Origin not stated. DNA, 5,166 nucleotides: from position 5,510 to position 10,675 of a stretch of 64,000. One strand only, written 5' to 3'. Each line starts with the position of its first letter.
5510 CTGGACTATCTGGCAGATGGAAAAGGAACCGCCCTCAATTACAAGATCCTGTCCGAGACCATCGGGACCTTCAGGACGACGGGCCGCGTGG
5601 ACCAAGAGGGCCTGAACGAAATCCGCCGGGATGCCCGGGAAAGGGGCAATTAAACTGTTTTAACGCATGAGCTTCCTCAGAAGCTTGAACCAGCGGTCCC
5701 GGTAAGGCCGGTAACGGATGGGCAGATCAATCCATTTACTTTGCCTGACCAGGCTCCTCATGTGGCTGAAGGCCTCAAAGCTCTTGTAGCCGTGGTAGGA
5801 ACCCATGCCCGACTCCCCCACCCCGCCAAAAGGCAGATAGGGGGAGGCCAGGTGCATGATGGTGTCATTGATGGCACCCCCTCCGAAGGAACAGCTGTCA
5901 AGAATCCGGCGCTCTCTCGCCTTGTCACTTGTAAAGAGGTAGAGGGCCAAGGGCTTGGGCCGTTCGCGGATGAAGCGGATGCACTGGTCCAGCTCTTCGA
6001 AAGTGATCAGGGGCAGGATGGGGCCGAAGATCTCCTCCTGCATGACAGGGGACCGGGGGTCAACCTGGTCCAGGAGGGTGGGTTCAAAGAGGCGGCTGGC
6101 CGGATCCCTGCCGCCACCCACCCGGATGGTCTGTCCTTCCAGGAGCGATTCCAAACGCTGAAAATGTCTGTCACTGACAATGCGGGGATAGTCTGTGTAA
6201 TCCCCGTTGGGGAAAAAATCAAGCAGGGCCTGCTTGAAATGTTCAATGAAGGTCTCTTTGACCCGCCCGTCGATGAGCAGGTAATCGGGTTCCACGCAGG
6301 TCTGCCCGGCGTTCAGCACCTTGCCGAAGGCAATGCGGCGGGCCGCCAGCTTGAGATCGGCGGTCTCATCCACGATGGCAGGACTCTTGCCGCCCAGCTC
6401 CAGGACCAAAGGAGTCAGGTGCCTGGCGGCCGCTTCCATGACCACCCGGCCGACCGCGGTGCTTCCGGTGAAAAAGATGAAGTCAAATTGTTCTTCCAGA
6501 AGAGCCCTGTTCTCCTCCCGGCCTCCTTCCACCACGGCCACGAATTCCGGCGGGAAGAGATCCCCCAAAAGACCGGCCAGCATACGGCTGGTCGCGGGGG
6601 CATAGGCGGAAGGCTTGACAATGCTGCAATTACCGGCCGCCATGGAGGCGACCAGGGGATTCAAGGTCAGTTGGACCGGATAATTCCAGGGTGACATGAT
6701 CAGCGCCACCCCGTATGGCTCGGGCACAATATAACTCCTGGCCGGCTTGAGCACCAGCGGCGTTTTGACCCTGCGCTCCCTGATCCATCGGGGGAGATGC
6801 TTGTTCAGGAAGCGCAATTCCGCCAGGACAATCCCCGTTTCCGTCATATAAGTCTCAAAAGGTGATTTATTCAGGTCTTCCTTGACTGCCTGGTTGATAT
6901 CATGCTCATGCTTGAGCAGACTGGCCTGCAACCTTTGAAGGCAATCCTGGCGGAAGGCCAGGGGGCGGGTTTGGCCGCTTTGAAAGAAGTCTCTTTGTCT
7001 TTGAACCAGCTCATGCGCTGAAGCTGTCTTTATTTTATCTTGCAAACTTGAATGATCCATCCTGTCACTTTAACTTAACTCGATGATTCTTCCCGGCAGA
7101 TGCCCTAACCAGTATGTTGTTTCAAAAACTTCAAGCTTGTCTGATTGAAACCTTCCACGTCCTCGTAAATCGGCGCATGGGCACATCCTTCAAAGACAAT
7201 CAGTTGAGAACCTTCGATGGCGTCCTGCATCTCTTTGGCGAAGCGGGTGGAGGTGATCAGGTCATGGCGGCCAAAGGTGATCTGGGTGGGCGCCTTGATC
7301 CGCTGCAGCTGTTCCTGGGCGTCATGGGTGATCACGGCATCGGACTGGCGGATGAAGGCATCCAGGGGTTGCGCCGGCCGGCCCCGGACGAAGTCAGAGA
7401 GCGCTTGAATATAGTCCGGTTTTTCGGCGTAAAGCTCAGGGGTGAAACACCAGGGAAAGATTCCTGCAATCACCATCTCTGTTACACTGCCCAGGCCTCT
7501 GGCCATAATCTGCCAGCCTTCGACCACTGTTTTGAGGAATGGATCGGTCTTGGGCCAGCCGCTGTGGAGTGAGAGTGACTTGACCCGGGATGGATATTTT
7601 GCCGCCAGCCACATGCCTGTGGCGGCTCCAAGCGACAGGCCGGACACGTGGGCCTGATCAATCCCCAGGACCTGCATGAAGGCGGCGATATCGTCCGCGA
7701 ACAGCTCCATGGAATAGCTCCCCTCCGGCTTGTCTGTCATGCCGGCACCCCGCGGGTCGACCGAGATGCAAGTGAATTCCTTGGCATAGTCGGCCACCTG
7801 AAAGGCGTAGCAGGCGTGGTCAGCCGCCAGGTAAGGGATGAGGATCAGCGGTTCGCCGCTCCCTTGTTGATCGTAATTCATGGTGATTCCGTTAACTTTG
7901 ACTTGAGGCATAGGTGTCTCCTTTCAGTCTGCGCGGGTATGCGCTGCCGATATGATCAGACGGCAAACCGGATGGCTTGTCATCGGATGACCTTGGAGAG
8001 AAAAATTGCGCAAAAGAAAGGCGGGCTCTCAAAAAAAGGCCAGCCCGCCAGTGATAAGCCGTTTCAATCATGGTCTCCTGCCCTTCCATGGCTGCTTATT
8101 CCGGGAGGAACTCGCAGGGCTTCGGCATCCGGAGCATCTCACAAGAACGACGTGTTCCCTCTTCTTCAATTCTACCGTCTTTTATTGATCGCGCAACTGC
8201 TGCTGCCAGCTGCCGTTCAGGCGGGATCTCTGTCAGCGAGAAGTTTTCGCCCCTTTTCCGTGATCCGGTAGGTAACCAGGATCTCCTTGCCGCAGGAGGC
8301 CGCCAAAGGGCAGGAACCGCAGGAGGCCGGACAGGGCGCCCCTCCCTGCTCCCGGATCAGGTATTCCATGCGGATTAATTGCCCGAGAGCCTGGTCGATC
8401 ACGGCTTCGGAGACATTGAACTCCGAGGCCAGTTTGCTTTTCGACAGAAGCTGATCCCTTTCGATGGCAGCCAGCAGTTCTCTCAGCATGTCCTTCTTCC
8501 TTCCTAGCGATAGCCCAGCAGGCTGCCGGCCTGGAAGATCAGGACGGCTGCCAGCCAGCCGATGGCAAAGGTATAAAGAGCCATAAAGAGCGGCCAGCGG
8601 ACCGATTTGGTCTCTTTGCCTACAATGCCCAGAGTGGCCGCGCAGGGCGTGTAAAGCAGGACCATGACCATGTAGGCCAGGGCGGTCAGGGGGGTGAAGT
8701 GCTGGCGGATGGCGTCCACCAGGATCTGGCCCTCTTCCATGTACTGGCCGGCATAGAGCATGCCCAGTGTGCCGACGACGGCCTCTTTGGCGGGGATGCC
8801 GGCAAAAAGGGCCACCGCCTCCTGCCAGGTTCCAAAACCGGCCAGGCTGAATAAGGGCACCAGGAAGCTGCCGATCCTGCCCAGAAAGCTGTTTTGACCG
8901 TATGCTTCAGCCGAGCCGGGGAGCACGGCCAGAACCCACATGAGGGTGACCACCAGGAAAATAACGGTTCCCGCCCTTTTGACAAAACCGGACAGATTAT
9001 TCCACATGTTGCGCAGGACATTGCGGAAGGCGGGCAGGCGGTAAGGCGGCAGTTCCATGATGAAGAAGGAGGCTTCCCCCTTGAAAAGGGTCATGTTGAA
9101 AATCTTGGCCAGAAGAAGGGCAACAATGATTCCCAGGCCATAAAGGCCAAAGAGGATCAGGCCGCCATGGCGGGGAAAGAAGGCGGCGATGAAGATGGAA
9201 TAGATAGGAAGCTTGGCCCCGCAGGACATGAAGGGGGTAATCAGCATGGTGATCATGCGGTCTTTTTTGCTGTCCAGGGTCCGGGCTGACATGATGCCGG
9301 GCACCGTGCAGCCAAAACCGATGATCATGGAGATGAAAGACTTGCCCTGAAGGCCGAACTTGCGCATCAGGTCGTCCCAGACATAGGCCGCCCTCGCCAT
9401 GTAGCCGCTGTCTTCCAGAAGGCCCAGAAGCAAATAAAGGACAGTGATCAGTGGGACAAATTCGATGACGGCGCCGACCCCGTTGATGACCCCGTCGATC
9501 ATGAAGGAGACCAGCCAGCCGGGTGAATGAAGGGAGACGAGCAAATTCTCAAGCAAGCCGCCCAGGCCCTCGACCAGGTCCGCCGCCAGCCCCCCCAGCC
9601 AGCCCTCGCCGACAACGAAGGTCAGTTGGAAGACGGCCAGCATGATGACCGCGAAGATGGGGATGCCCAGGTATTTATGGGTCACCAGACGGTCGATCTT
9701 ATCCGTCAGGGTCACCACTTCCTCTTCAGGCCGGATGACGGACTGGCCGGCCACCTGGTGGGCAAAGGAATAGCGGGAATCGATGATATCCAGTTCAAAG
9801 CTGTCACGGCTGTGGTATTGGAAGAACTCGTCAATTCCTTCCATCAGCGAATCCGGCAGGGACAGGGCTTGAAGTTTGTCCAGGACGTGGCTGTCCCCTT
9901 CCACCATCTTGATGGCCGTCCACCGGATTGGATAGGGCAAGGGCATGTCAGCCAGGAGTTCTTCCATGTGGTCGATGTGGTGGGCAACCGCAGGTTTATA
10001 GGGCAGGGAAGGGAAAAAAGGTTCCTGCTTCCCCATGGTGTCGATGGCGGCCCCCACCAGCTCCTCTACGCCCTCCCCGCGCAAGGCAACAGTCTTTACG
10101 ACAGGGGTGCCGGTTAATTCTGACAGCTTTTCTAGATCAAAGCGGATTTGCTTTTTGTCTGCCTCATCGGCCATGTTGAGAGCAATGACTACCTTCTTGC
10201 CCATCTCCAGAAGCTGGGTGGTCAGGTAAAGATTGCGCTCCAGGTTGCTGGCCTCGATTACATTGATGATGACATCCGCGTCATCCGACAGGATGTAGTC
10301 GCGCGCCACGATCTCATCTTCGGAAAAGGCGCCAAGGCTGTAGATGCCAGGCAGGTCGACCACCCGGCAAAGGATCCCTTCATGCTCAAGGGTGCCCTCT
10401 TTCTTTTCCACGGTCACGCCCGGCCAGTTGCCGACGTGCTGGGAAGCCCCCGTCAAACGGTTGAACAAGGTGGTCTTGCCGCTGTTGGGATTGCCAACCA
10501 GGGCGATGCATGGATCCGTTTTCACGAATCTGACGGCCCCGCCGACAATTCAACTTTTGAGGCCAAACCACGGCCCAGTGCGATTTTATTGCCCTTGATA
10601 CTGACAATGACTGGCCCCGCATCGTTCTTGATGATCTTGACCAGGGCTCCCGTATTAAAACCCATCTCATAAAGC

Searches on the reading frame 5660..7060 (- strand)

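Call 85: search_protein_families(library=pfam, proteins=[window:5660-7060:-], max_evalue=0.00001)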
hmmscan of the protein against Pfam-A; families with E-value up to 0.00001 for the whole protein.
window:5660-7060:- (466 aa): 1 family
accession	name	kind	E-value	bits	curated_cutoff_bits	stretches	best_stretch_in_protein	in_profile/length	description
PF00171.27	Aldedh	-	9.3e-83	278.7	23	1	11-436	27-460/461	Aldehyde dehydrogenase family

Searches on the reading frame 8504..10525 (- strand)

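Call 85: search_protein_families(library=pfam, proteins=[window:8504-10525:-], max_evalue=0.00001)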
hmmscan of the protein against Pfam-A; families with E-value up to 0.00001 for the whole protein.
window:8504-10525:- (673 aa): 6 families
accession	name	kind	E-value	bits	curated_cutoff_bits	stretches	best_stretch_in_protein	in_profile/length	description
PF02421.24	FeoB_N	-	1.6e-66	223.1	27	1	7-157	3-153/156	Ferrous iron transport protein B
PF07670.19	Gate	-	2.7e-38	131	29.6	2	354-448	2-103/104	Nucleoside recognition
PF07664.17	FeoB_C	-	2.2e-22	78.9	26.6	1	458-509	1-53/54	Ferrous iron transport protein B C terminus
PF01926.29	MMR_HSR1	-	5e-22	78.6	21.9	1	7-117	2-112/113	50S ribosome-binding GTPase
PF17910.6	FeoB_Cyto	-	6.2e-14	52.6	23.4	1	176-263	1-89/90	FeoB cytosolic helical domain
PF00009.33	GTP_EFTU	-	5.9e-06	26.4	26.5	0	7-163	6-185/188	Elongation factor Tu GTP binding domain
